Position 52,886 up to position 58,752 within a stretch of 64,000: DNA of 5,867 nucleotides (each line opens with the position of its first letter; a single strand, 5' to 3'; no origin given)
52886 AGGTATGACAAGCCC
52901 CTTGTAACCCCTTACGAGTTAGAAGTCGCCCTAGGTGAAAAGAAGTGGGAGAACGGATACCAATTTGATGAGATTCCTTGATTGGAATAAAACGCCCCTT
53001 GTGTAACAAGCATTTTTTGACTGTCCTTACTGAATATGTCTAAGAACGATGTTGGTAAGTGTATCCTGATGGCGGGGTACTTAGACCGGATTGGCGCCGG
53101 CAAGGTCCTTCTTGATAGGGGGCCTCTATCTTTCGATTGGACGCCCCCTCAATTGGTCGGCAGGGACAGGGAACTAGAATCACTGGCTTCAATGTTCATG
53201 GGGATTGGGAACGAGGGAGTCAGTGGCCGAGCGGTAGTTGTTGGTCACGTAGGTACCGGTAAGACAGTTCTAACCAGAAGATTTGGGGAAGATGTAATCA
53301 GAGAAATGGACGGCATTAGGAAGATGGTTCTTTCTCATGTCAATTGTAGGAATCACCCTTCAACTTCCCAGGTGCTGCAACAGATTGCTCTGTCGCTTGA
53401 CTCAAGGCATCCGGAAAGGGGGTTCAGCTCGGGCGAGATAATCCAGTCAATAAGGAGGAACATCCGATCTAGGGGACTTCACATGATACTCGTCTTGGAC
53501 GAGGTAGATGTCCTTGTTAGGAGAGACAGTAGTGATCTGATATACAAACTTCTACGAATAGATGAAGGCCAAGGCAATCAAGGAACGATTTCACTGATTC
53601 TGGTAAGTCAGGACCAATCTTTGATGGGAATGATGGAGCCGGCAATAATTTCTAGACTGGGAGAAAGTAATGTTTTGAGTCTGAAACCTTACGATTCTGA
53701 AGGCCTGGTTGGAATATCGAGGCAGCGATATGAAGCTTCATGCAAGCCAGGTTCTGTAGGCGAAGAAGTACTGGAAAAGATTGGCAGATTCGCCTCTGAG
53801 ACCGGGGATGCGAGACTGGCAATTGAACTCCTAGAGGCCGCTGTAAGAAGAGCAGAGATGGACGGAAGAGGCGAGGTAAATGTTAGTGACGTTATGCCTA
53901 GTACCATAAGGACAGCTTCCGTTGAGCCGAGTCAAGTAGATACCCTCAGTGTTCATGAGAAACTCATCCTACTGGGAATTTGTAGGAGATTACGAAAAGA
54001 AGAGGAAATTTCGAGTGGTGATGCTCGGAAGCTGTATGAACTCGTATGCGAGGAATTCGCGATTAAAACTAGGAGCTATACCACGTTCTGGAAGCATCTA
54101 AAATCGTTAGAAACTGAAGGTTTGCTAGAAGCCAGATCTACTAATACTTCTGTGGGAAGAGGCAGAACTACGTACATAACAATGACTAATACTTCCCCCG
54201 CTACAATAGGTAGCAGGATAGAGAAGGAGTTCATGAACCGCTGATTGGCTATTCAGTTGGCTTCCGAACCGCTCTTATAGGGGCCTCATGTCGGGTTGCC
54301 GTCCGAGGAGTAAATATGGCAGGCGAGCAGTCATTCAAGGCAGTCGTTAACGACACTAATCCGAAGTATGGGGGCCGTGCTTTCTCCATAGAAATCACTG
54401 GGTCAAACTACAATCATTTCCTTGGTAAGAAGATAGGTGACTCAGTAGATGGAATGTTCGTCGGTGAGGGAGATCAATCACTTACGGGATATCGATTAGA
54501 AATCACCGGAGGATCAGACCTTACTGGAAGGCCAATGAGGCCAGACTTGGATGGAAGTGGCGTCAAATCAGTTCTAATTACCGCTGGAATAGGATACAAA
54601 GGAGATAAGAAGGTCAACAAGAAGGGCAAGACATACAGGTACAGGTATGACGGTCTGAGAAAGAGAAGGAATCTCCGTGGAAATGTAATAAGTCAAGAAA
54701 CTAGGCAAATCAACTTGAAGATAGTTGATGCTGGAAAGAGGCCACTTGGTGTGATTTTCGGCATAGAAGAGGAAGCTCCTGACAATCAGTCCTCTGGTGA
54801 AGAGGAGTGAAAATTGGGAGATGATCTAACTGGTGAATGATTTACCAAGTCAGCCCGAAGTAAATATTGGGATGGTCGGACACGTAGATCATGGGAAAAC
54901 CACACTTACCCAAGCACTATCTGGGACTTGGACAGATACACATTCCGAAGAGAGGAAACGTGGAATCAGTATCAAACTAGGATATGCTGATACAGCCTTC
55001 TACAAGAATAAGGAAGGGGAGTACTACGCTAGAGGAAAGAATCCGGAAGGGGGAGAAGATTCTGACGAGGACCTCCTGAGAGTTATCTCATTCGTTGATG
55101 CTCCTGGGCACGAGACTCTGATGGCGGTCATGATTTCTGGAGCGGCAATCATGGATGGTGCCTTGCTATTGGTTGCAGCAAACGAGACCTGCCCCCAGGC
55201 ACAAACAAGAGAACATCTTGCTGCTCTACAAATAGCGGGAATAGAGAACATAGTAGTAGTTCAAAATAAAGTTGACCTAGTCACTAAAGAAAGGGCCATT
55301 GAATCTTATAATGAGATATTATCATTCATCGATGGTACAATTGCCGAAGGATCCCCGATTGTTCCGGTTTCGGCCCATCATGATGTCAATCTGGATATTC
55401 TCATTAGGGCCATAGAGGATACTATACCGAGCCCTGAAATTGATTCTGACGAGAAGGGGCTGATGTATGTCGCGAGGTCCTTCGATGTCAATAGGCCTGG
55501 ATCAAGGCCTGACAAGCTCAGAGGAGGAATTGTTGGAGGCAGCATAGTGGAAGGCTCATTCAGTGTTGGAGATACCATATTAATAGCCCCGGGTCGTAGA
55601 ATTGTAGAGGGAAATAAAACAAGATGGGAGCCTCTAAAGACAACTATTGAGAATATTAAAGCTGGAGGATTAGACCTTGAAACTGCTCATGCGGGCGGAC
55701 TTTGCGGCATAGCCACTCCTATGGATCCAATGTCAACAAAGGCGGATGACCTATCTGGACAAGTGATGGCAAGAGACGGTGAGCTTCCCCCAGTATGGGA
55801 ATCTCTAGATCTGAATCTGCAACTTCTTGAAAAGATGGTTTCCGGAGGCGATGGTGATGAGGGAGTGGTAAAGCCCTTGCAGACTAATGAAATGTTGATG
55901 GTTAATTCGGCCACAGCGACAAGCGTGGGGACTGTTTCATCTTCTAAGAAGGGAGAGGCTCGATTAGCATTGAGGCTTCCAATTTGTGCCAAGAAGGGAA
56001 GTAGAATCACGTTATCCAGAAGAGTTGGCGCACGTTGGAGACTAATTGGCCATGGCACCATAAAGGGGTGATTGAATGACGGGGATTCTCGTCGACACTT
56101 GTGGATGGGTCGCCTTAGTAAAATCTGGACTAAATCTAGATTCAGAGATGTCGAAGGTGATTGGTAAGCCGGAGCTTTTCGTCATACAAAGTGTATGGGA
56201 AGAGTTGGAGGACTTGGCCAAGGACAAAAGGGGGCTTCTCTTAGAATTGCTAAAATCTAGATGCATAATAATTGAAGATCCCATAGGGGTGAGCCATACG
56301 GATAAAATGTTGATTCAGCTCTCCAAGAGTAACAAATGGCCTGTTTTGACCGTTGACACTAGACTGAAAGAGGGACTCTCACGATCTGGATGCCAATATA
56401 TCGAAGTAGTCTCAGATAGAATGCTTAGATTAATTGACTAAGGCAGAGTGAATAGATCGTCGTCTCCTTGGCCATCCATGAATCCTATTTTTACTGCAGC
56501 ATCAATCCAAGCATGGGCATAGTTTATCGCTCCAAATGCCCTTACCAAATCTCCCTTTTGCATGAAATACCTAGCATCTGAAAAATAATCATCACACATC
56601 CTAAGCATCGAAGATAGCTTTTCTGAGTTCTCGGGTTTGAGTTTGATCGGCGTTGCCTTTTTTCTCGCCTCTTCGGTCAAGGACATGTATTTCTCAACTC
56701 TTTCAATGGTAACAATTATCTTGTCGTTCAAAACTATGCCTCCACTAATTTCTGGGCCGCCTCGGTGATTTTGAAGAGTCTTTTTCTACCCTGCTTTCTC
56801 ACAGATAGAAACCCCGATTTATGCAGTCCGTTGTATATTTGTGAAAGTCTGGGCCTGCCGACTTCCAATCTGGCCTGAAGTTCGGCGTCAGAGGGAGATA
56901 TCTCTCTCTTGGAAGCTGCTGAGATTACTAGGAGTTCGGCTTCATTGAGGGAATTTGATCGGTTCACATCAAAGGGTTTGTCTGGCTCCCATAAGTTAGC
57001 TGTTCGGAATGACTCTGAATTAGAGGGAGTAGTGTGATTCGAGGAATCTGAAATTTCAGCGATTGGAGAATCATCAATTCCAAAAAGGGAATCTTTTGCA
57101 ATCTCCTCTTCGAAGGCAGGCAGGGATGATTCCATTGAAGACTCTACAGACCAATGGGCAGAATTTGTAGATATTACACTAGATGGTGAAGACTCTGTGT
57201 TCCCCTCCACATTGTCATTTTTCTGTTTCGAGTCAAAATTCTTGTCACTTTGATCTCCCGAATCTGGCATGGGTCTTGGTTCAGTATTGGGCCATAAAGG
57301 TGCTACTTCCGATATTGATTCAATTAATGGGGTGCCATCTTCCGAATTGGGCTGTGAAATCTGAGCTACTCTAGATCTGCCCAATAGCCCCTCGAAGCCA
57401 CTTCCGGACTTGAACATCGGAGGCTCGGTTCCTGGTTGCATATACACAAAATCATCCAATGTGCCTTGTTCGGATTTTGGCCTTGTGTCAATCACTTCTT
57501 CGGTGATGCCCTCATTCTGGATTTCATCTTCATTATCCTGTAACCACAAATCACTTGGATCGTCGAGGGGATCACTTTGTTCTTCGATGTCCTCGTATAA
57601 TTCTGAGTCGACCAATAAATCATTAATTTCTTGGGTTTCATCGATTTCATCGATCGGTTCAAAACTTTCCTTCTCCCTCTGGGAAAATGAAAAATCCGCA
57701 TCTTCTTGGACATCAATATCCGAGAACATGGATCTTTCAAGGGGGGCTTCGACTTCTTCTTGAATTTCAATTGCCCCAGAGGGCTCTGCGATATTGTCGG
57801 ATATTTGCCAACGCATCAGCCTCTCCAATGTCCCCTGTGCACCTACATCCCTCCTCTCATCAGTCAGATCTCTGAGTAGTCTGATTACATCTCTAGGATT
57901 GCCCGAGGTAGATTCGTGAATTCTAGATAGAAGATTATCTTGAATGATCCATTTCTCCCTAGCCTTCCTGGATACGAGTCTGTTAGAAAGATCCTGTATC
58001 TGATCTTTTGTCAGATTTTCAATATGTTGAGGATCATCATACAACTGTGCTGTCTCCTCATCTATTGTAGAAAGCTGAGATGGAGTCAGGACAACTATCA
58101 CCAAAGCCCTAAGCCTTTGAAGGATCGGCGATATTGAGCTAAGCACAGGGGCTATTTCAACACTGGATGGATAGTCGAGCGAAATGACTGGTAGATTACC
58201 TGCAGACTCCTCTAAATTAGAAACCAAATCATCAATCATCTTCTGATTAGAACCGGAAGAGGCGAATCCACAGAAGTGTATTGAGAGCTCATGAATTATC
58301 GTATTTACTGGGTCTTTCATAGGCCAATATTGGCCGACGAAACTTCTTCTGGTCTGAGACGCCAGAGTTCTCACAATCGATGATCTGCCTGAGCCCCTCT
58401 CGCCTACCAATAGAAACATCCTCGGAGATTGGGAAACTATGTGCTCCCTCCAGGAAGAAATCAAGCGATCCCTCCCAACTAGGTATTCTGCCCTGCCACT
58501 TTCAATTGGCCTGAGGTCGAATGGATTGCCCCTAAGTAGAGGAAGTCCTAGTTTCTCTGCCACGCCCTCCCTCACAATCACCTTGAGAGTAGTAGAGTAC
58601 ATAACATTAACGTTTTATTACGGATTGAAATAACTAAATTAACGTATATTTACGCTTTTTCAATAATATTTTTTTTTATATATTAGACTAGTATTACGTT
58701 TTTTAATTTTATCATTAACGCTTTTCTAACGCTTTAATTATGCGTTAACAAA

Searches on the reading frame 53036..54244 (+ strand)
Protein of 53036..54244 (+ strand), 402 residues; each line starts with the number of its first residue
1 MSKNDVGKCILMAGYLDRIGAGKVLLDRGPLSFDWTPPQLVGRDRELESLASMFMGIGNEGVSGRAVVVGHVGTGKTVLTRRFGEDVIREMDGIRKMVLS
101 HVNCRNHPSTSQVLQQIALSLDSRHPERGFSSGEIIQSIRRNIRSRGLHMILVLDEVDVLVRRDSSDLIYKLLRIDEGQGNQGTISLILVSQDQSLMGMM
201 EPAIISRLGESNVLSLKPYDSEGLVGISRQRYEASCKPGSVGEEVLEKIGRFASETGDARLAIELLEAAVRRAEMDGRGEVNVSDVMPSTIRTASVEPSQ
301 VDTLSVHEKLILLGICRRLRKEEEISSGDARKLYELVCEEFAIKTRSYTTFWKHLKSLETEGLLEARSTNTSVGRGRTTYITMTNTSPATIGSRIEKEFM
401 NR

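Call 4: search_protein_families(library=pfam, proteins=[window:53036-54244:+])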
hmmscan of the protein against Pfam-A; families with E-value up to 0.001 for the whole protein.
window:53036-54244:+ (402 aa): 8 families
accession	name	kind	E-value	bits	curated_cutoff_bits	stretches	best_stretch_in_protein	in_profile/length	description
PF09079.17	Cdc6_C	-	4.8e-16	58.9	25.1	1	301-383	3-86/96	CDC6, C terminal winged helix domain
PF13401.12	AAA_22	-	6.2e-14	52.9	27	1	66-193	8-124/130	AAA domain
PF22703.2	Cdc6_lid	-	3.8e-12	46.3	27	1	229-286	5-63/68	Cdc6 AAA+ ATPase-type lid domain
PF13191.12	AAA_16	-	4.9e-10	40.6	32.6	1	39-177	1-160/167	AAA ATPase domain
PF00004.35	AAA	-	8.7e-05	23.4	21.2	1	68-210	3-125/131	ATPase family associated with various cellular activities (AAA)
PF01637.24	ATPase_2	-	9.6e-05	22.7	33.2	1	42-220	3-183/225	ATPase domain predominantly from Archaea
PF05621.17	TniB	-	0.00034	20.6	22.4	1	66-161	38-132/189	Bacterial TniB protein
PF16193.11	AAA_assoc_2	-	0.00052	20.7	34.3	0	242-290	8-55/81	AAA C-terminal domain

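Call 7: search_protein_families(library=ncbifam, proteins=[window:53036-54244:+], max_evalue=0.01)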
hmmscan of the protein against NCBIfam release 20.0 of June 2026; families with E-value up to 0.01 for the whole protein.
window:53036-54244:+ (402 aa): 5 families
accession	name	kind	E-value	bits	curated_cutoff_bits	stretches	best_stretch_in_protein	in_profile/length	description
TIGR02928.1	TIGR02928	subfamily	3e-64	217.2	181.3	1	27-382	4-365/366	orc1/cdc6 family replication initiation protein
NF001623.0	PRK00411.1-1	equivalog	1e-58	199.1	311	1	24-401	17-405/411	ORC1-type DNA replication protein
NF001625.0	PRK00411.1-3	equivalog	4.2e-45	154.2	501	1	23-387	19-386/415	ORC1-type DNA replication protein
NF001624.0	PRK00411.1-2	subfamily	2.8e-39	135.1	354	1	31-384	20-362/374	ORC1-type DNA replication protein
NF001626.0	PRK00411.1-5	equivalog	6.4e-24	84.4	417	1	25-389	17-369/374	ORC1-type DNA replication protein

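Call 65: search_solved_structures(query=window:53036-54244:+, max_evalue=0.001)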
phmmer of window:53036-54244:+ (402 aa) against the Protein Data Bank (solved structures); distinct sequences matched with E-value up to 0.001: 14.
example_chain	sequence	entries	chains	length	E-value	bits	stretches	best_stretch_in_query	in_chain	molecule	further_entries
1fnn_A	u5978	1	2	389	3e-37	132.1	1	25-388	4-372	CELL DIVISION CONTROL PROTEIN 6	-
2qby_A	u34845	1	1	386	1.5e-32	116.6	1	23-384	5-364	Cell division control protein 6 homolog 1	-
2qby_B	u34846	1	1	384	2.5e-28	102.8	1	66-379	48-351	Cell division control protein 6 homolog 3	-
2v1u_A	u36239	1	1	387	2.4e-27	99.5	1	23-368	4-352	CELL DIVISION CONTROL PROTEIN 6 HOMOLOG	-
1w5s_A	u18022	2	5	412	1.4e-22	83.9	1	27-389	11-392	ORIGIN RECOGNITION COMPLEX SUBUNIT 2 ORC2 | ORC2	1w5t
7jgr_G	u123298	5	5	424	1.2e-10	44.6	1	39-283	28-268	Cell division control protein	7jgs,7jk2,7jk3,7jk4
8s0e_G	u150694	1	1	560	5e-09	39.3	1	36-284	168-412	Cell division control protein 6 homolog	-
8rwv_F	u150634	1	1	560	5.1e-09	39.2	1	36-284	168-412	Cell division control protein 6 homolog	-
4xgc_A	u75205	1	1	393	1.6e-05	27.7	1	25-278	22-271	Origin recognition complex subunit 1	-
7jgr_A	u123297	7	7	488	2.9e-05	26.9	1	25-278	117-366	Origin recognition complex subunit 1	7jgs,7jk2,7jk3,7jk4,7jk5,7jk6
5uj7_C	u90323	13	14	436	0.0003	23.5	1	46-219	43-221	Origin recognition complex subunit 4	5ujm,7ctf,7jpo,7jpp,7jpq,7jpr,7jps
7cte_D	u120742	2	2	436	0.00031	23.5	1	46-219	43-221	Origin recognition complex subunit 4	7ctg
4cj9_A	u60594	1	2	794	0.00048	22.9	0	111-154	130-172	BURRH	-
4cja_A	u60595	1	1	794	0.00057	22.6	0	111-154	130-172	BURRH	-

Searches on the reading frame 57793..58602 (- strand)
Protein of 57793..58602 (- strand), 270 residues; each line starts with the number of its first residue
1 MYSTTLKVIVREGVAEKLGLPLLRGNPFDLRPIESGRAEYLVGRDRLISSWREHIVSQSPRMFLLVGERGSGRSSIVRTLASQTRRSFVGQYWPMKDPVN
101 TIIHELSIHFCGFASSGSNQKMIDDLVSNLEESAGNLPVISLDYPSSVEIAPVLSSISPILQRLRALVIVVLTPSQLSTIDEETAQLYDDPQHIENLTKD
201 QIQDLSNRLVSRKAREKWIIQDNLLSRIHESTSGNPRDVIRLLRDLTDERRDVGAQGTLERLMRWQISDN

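Call 42: predict_structure(alignment_id=A3)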
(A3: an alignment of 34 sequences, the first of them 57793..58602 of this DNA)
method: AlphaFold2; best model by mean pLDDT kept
length: 270 residues; sequences in the alignment: 34
mean_pLDDT: 60.0   pTM: 0.50
mean pLDDT of the five models: 60.0, 59.8, 54.6, 54.5, 49.3
residues with pLDDT >= 90: 0; 70-90: 85; 50-70: 122; < 50: 63
segments of 3 or more residues with pLDDT < 50: 1-44, 189-193, 212-215, 265-270
pLDDT, mean of each block of 10 residues (from residue 1): 29 37 30 30 49 62 63 60 66 65 74 64 72 64 73 74 71 68 62 59 68 57 79 69 69 58 49
secondary structure, 60 per line:
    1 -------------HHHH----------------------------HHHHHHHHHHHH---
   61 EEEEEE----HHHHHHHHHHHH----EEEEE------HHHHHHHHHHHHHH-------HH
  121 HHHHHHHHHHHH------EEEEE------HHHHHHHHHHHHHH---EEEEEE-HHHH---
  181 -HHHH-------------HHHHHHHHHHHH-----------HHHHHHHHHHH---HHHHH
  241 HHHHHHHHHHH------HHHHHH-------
elements in order: H14-17 H46-57 E61-66 H71-82 E87-91 H98-111 H119-132 E139-143 H150-163 E167-172 H174-177 H182-185 H199-210 H222-232 H236-251 H258-263

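Call 45: fold_search(model_id=the predicted structure, library=pdb)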
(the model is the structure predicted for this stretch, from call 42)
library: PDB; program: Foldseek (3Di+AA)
matches with E <= 10: 1288; with E <= 0.001: 45
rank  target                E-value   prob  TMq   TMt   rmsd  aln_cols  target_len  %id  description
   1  6j5t_C                1.8e-05  1.00  0.41  0.15  16.3       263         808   14  Reconstitution and structure of a plant NLR resistosome conferring immunity (released 2019-03-20)
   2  1fnn_A                4.4e-05  1.00  0.39  0.30  15.1       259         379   21  CRYSTAL STRUCTURE OF CDC6P FROM PYROBACULUM AEROPHILUM (released 2000-10-04)
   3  8xvb_A                5.0e-05  1.00  0.41  0.45  15.0       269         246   13  Cryo-EM structure of ATP-DNA-MuB filaments (released 2024-08-14)
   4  6j6i_C                8.1e-05  1.00  0.40  0.15  14.6       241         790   14  Reconstitution and structure of a plant NLR resistosome conferring immunity (released 2019-03-20)
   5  1iqp_C                8.6e-05  1.00  0.34  0.29  12.9       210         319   13  Crystal Structure of the Clamp Loader Small Subunit from Pyrococcus furiosus (released 2001-09-19)
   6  2chg_A                1.0e-04  1.00  0.37  0.43  13.7       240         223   13  Replication Factor C domains 1 and 2 (released 2006-06-06)
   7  7tfh_B                1.2e-04  1.00  0.34  0.30  12.8       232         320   14  Atomic model of the S. cerevisiae clamp-clamp loader complex PCNA-RFC bound to two DNA molecules, one at the 5'-recess (released 2022-11-16)
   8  9ria_C                1.2e-04  1.00  0.36  0.14  14.6       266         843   16  Cryo-EM structure of tomato NRC3-AVRcap1b complex (released 2025-07-23)
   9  7jgr_G                1.8e-04  1.00  0.39  0.30  14.2       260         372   16  Structure of Drosophila ORC bound to DNA (84 bp) and Cdc6 (released 2020-09-09)
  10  1iqp_A                1.9e-04  1.00  0.31  0.27  13.4       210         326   14  Crystal Structure of the Clamp Loader Small Subunit from Pyrococcus furiosus (released 2001-09-19)
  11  8bv0_A                2.0e-04  1.00  0.36  0.29  13.5       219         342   15  Binary complex between the NB-ARC domain from the Tomato immune receptor NRC1 and the SPRY domain-containing effector  (released 2022-12-21)
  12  8xuo_A                2.1e-04  1.00  0.31  0.14  16.7       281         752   14  Cryo-EM structure of tomato NRC2 dimer (released 2024-05-22)
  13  9gi1_c                2.2e-04  1.00  0.34  0.18  13.6       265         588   14  Structure of the S.aureus MecA/ClpC/ClpP degradation system (released 2025-08-20)
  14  2qby_A                2.3e-04  1.00  0.40  0.31  15.3       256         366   15  Crystal structure of a heterodimer of Cdc6/Orc1 initiators bound to origin DNA (from S. solfataricus) (released 2007-09-11)
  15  7ti8_B                2.7e-04  1.00  0.33  0.29  12.7       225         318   12  Structure of the yeast clamp loader (Replication Factor C RFC) bound to the open sliding clamp (Proliferating Cell Nuc (released 2022-02-16)
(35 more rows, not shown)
